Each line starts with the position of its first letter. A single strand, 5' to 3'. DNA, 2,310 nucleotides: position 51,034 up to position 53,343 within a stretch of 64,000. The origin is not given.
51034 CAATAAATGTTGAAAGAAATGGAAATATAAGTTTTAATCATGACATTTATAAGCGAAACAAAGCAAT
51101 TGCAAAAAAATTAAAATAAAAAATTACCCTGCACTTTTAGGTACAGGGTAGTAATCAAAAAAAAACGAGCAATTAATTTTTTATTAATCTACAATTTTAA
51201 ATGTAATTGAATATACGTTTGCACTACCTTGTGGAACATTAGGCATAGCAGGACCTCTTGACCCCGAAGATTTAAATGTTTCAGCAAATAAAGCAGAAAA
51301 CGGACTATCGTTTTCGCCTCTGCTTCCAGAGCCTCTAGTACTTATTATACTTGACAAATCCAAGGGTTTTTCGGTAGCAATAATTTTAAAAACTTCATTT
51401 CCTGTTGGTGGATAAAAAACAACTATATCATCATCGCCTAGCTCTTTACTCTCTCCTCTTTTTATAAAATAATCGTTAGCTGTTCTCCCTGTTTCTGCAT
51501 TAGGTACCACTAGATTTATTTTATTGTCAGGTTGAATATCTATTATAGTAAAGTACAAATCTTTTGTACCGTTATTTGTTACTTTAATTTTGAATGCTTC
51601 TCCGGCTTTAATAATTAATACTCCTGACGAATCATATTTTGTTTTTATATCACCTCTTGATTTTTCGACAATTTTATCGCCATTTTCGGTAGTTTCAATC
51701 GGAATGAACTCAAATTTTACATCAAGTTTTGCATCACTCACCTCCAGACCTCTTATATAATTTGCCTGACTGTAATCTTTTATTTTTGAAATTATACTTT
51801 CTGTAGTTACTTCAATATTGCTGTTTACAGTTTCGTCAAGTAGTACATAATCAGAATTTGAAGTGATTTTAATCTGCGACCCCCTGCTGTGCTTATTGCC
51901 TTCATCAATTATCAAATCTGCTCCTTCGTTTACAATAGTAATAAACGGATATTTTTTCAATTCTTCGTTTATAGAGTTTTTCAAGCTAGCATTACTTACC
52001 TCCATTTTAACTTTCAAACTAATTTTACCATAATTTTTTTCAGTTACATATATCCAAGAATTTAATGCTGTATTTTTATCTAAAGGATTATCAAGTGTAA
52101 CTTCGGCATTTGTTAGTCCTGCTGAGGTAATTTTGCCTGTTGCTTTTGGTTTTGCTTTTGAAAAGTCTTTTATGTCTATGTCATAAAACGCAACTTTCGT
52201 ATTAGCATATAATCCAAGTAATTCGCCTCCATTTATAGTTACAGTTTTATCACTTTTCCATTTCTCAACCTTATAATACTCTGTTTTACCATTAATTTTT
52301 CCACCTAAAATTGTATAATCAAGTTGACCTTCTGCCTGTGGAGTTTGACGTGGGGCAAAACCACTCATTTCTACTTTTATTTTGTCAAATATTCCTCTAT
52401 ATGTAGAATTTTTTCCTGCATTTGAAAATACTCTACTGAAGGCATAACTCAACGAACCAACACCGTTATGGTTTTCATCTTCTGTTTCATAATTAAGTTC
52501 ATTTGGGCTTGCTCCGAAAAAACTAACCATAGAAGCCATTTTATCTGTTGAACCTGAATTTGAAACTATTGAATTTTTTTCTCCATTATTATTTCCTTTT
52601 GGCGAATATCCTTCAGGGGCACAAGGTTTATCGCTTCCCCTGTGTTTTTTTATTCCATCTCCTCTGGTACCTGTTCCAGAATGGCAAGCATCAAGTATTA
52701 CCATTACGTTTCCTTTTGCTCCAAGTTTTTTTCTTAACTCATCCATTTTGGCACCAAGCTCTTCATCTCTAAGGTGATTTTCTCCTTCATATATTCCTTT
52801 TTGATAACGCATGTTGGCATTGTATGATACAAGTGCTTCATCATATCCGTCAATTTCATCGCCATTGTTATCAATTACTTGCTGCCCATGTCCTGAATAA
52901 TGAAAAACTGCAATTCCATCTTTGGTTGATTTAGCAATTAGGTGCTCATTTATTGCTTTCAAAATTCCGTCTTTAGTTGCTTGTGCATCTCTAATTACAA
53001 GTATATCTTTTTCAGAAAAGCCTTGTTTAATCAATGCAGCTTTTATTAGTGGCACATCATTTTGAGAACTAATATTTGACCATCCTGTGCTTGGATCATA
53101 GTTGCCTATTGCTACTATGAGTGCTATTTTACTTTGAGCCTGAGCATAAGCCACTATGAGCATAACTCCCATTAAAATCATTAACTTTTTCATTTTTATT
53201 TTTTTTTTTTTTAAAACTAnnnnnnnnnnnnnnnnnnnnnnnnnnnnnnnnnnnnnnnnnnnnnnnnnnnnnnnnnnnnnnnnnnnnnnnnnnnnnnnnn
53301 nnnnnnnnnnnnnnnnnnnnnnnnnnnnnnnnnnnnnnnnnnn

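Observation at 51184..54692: Adjacent secreted caspase-like (C14) and trypsin-like (S1) proteases in one transcription unit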

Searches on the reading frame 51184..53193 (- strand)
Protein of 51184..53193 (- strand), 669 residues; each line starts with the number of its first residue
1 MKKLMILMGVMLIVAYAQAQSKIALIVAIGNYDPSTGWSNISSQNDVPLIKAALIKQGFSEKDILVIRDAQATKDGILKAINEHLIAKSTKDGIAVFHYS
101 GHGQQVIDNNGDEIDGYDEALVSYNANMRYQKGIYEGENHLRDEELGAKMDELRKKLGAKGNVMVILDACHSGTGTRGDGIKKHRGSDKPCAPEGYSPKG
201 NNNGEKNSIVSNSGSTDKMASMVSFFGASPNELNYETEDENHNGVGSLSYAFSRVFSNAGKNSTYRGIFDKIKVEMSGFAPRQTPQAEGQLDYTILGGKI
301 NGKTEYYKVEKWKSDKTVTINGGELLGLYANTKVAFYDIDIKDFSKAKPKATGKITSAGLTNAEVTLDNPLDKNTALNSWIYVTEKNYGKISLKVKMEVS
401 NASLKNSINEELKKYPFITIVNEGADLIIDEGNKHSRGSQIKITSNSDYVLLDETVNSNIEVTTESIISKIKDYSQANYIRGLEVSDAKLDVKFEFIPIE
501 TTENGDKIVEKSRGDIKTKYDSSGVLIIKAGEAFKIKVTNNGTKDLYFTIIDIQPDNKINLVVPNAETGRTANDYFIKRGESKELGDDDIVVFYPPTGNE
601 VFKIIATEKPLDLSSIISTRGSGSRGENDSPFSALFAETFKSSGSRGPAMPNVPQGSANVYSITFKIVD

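Call 3: search_protein_families(library=pfam, proteins=[window:51184-53193:-], max_evalue=0.01)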
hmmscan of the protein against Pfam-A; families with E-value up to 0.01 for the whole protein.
window:51184-53193:- (669 aa): 2 families
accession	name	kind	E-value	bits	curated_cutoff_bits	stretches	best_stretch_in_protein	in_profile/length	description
PF00656.27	Peptidase_C14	-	4e-21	76.2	21.4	1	22-288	2-224/233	Caspase domain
PF14326.11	DUF4384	-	1.3e-08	35.2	27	1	529-610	3-81/81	Domain of unknown function (DUF4384)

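Call 4: search_protein_families(library=ncbifam, proteins=[window:51184-53193:-], max_evalue=0.01)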
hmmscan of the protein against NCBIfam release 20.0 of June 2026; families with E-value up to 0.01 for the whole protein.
window:51184-53193:- (669 aa): 1 family
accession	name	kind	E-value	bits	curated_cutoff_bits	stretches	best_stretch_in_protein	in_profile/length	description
NF047832.1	caspase_w_EACC1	subfamily_domain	1e-05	25.1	140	1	24-105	3-83/211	caspase, EACC1-associated type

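Call 7: find_homologous_proteins(query=window:51184-53193:-)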
Query window:51184-53193:- (669 aa): 1085 proteins with E <= 0.001 among 8000 candidates; the best 120 are listed.
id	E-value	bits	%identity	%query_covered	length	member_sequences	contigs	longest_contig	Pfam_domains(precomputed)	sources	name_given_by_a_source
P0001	0.0e+0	1477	100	100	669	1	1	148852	PF00656.28,PF14326.12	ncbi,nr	ncbi:MAG: caspase family protein [Bacteroidia bacterium]|nr:caspase family protein [Bacteroidia bact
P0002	0.0e+0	1329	88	100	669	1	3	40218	PF00656.28,PF14326.12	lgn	-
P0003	0.0e+0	1325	88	100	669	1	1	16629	PF00656.28,PF14326.12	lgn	-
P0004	0.0e+0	1294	85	100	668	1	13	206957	PF00656.28,PF14326.12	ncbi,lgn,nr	ncbi:MAG: caspase family protein [Bacteroidetes bacterium]|nr:caspase family protein [Bacteroidota b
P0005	0.0e+0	1083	71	100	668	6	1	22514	PF00656.28,PF14326.12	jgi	jgi:hypothetical protein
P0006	0.0e+0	1079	72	100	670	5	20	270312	PF00656.28,PF14326.12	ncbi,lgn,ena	-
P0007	0.0e+0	1067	72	100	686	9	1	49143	PF00656.28,PF14326.12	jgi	jgi:hypothetical protein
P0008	0.0e+0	1064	71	100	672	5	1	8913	PF00656.28,PF14326.12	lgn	-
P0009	0.0e+0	1052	71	100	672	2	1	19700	PF00656.28,PF14326.12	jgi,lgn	-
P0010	0.0e+0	1044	71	100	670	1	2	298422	PF00656.28,PF14326.12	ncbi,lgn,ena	-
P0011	0.0e+0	1029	70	99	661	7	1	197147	PF00656.28,PF14326.12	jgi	jgi:hypothetical protein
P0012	0.0e+0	1013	69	100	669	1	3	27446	PF00656.28,PF14326.12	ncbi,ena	-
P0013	0.0e+0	1010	68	100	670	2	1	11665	PF00656.28,PF14326.12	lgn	-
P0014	2.5e-292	989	68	100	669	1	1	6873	PF00656.28,PF14326.12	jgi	jgi:hypothetical protein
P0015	6.4e-292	988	66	100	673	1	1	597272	PF00656.28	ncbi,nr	ncbi:MAG: caspase family protein [Flavobacteriales bacterium]|nr:caspase family protein [Flavobacter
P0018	1.5e-177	610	46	97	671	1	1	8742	PF00656.28,PF14326.12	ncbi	-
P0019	2.6e-177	609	72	58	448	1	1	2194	PF00430.24,PF14326.12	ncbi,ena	-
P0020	1.8e-176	606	45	100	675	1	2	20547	PF00656.28,PF14326.12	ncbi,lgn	-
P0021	2.0e-175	603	45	100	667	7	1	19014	PF00656.28,PF14326.12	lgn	-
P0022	7.1e-175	601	43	100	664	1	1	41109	PF00656.28,PF14326.12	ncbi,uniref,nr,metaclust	ncbi:caspase family protein [Cesiribacter andamanensis]|uniref:Uncharacterized protein n=1 Tax=Cesir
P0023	9.4e-175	601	43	99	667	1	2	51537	PF00656.28,PF14326.12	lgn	-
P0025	4.3e-173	595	44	99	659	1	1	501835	PF00656.28,PF14326.12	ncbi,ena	-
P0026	1.6e-172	593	45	99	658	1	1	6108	PF00656.28,PF14326.12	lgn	-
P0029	6.8e-171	588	43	100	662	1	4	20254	PF00656.28,PF14326.12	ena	-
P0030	8.6e-171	588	45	99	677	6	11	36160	PF00656.28,PF14326.12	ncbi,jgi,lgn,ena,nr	ncbi:MAG: DUF4384 domain-containing protein [Bacteroidetes bacterium]|nr:DUF4384 domain-containing p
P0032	2.5e-169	583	45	100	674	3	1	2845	PF00656.28,PF14326.12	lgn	-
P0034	3.2e-169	582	43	98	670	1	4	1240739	PF00656.28,PF14326.12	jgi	jgi:metacaspase-1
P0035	1.5e-168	580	44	100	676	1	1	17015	PF00656.28,PF14326.12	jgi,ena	-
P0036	2.0e-168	580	42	99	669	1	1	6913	PF00656.28,PF14326.12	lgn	-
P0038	1.8e-166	573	42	99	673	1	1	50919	PF00656.28,PF14326.12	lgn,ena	-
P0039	3.3e-165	569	45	97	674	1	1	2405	PF00656.28,PF14326.12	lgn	-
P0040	1.0e-164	568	45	97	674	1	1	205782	PF00656.28,PF14326.12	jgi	jgi:hypothetical protein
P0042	6.0e-164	565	44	94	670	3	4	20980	PF00656.28,PF14326.12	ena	-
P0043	3.8e-163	562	44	99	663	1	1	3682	PF00656.28,PF14326.12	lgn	-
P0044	1.8e-162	560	42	97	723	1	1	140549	PF00656.28,PF14326.12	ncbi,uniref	ncbi:caspase family protein [Catalinimonas sp. 4WD22]|uniref:caspase family protein n=1 Tax=Catalini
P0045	9.7e-162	558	42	98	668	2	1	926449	PF00656.28,PF14326.12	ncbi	ncbi:MAG: caspase family protein [Saprospiraceae bacterium]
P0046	1.6e-161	557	42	99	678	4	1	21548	PF00656.28,PF14326.12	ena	-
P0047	1.9e-161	557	43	97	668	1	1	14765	PF00656.28,PF14326.12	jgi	jgi:hypothetical protein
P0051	4.5e-161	556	42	99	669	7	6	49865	PF00656.28,PF14326.12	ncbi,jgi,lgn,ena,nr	ncbi:MAG TPA: caspase family protein [Bacteroidales bacterium]|nr:caspase family protein [Bacteroida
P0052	1.2e-160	554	41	100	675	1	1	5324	PF00656.28,PF14326.12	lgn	-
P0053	1.6e-160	554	42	100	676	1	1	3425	PF00656.28,PF14326.12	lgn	-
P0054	1.6e-160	554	43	99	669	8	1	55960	PF00656.28,PF14326.12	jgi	jgi:hypothetical protein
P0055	1.7e-160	554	42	99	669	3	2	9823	PF00656.28,PF14326.12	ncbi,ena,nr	ncbi:MAG TPA: caspase family protein [Bacteroidales bacterium]|nr:caspase family protein [Bacteroida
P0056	4.0e-160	552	42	98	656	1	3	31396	PF00656.28,PF14326.12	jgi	-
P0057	7.5e-160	551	43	97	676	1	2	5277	PF00656.28,PF14326.12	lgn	-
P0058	6.8e-159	548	43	100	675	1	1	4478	PF00656.28,PF14326.12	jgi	jgi:metacaspase-1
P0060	2.2e-158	547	41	97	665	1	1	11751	PF00656.28,PF14326.12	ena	-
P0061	2.6e-158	546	43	97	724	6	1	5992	PF00656.28,PF14326.12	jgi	jgi:hypothetical protein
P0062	6.2e-158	545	42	100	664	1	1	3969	PF00656.28,PF14326.12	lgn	-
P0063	2.5e-157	543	42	100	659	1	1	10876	PF00656.28,PF14326.12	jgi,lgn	-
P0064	2.7e-157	543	42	98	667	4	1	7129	PF00656.28,PF14326.12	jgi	jgi:hypothetical protein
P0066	5.0e-157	542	42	100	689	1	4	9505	PF00656.28,PF14326.12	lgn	-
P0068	8.3e-157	541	44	97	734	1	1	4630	PF00656.28,PF14326.12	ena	-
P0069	1.1e-156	541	42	97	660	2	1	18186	PF00656.28,PF14326.12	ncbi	ncbi:MAG: caspase family protein [Bacteroidota bacterium]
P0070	1.3e-156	541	42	97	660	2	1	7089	PF00656.28,PF14326.12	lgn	-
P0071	1.5e-156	541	42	100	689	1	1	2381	PF00656.28,PF14326.12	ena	-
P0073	2.6e-156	540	42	100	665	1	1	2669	PF00656.28,PF14326.12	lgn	-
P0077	7.5e-155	535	42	100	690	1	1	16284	PF00656.28,PF14326.12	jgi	jgi:hypothetical protein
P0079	1.7e-154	534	41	93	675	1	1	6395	PF00656.28,PF14326.12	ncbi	-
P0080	2.0e-154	534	42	98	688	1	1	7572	PF00656.28,PF14326.12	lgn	-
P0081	3.5e-154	533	43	97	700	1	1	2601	PF00656.28,PF14326.12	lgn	-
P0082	4.5e-154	532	42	97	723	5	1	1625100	PF00656.28,PF14326.12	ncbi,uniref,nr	ncbi:caspase family protein [Cyclobacterium marinum]|uniref:caspase family protein n=1 Tax=Cyclobact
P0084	4.6e-153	529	41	95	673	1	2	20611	PF00656.28,PF14326.12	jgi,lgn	jgi:hypothetical protein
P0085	5.2e-153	529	41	99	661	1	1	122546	PF00656.28,PF14326.12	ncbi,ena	-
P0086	7.0e-153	528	40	100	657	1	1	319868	PF00656.28,PF14326.12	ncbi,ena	-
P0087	9.6e-153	528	41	97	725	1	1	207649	PF00656.28,PF14326.12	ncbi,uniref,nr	ncbi:caspase family protein [Cyclobacterium plantarum]|uniref:Caspase domain-containing protein n=1 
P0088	1.4e-152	527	41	100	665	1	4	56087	PF00656.28,PF14326.12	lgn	-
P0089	2.0e-152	527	41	98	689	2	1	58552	PF00656.28,PF14326.12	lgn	-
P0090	3.1e-152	526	39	100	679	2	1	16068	PF00656.28,PF14326.12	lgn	-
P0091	4.8e-152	526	43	93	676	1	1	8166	PF00656.28,PF14326.12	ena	-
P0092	7.9e-152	525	42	97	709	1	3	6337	PF00656.28,PF14326.12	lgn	-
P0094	2.3e-151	523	41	99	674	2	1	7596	PF00656.28,PF14326.12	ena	-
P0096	5.3e-151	522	41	94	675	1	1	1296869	PF00656.28,PF14326.12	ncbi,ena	-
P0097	1.4e-150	521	40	96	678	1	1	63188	PF00656.28,PF14326.12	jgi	jgi:hypothetical protein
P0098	1.5e-150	521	39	100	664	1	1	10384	PF00656.28,PF14326.12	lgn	-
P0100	4.4e-150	519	41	97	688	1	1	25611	PF00656.28,PF14326.12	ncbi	-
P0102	1.1e-149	518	41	94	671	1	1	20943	PF00656.28,PF14326.12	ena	-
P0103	1.5e-149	517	41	97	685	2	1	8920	PF00656.28,PF14326.12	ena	-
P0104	1.5e-149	517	42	97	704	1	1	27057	PF00656.28,PF14326.12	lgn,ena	-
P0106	6.1e-149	515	41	96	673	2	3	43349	PF00656.28,PF14326.12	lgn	-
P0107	6.7e-149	515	41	97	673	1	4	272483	PF00656.28,PF14326.12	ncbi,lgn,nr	ncbi:MAG: caspase family protein [Saprospiraceae bacterium]|nr:caspase family protein [Saprospiracea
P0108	7.8e-149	515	40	100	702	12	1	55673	PF00656.28,PF14326.12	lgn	-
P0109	1.7e-148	514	41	100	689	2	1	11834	PF00656.28,PF14326.12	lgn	-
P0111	4.6e-148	513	40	98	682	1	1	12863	PF00656.28,PF14326.12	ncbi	-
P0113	1.3e-147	511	41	97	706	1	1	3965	PF00656.28,PF14326.12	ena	-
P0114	5.0e-147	509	40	99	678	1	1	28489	PF00656.28,PF14326.12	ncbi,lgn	-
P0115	9.0e-147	508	41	98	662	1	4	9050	PF00656.28,PF14326.12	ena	-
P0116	2.3e-146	507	39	100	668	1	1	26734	PF00656.28,PF14326.12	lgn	-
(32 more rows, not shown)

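Call 8: search_protein_families(library=padloc, proteins=[window:51184-53193:-], max_evalue=0.01)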
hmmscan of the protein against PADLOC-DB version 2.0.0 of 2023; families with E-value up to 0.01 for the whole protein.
window:51184-53193:- (669 aa): 2 families
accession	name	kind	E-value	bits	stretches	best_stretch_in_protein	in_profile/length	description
PDLC02987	caspase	-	2.8e-10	38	1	24-214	5-130/453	-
PDLC00113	GajB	-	0.0037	13.8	1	64-179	178-284/579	UrvD helicase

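Call 10: find_related_loci(query=A1, collection=genome_contigs, flank=6000)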
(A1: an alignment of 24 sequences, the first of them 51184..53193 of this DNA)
Query A1 (669 aa) in genome_contigs; peptide patterns used: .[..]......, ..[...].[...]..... (x = any residue, [..] = any of these).
600 stretches matched a pattern (row limit reached: there are more); 530 encode a relative of the query (tblastn E <= 1e-3); the best 80 are kept; 80 distinct loci.
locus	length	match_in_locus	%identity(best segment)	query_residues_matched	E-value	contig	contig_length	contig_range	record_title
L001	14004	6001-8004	85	1-669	0e+0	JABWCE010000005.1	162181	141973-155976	MAG: Bacteroidetes bacterium isolate MAG_48 scaffold_49, whole genome shotgun sequence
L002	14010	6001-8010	72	1-669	0e+0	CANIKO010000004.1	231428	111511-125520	MAG: Bacteroidetes bacterium isolate RH-14apr17-313 genome assembly, contig: RH-14apr17-C85, whole genome shotgun sequen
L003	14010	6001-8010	71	1-669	0e+0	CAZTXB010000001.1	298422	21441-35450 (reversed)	MAG TPA_asm: uncultured Chitinophaga sp. isolate SRP150892_co2_495 genome assembly, contig: NODE_13_length_298422_cov_50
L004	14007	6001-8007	69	1-669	0e+0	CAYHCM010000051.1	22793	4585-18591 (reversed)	MAG TPA_asm: uncultured Chitinophaga sp. isolate ERP119702_co1_292 genome assembly, contig: NODE_2379_length_22793_cov_4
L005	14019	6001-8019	66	1-669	0e+0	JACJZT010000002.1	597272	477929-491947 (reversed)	MAG: Flavobacteriales bacterium isolate HK-STAS-BACT-71 HK-STAS-BACT-71_2, whole genome shotgun sequence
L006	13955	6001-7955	67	2-669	0e+0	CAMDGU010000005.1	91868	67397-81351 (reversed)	MAG: Chitinophaga pinensis isolate MiH-22jul19-263 genome assembly, contig: MiH-22jul19-C293, whole genome shotgun seque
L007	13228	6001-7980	43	1-667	0e+0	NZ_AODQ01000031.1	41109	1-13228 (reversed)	Cesiribacter andamanensis AMV16 contig000031, whole genome shotgun sequence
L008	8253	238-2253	45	1-669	0e+0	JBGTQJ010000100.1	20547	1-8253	MAG: Saprospiraceae bacterium isolate WDNA11_bin.10.permissive NODE_100_length_20547_cov_11.889323, whole genome shotgun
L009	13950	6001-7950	44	22-667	0e+0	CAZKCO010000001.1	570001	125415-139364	MAG TPA_asm: uncultured Roseivirgaceae bacterium isolate SRP063590_co1_48 genome assembly, contig: NODE_2_length_570001_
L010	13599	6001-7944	44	17-667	6e-179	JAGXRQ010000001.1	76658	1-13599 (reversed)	MAG: Bacteroidetes bacterium isolate CROMO_A_117 c_000000000015, whole genome shotgun sequence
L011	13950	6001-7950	44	6-667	9e-178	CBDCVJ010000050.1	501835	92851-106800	MAG: Saprospiraceae bacterium isolate a45c6890-a578-4b9d-91b3-fd16a54b2d64 genome assembly, contig: contig_50, whole gen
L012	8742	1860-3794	46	21-667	2e-177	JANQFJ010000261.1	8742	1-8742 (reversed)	MAG: Saprospiraceae bacterium isolate PL23a_bin.82 k99_6547536, whole genome shotgun sequence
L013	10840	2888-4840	44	19-667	5e-171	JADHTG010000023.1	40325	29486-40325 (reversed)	MAG: Bacteroidetes bacterium isolate BS150m-G14 BS-150m-C757, whole genome shotgun sequence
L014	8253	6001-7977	42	4-667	6e-168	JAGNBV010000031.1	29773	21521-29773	MAG: Bacteroidales bacterium isolate Go_SlDig_bin_165 Go_SlDig_4199_length_29773_cov_16.205728, whole genome shotgun seq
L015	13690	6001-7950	42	13-667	3e-167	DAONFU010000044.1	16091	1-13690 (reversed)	MAG TPA_asm: Bacteroidales bacterium isolate AMR_MDS_3835 NODE_3851_length_16091_cov_46.649289, whole genome shotgun seq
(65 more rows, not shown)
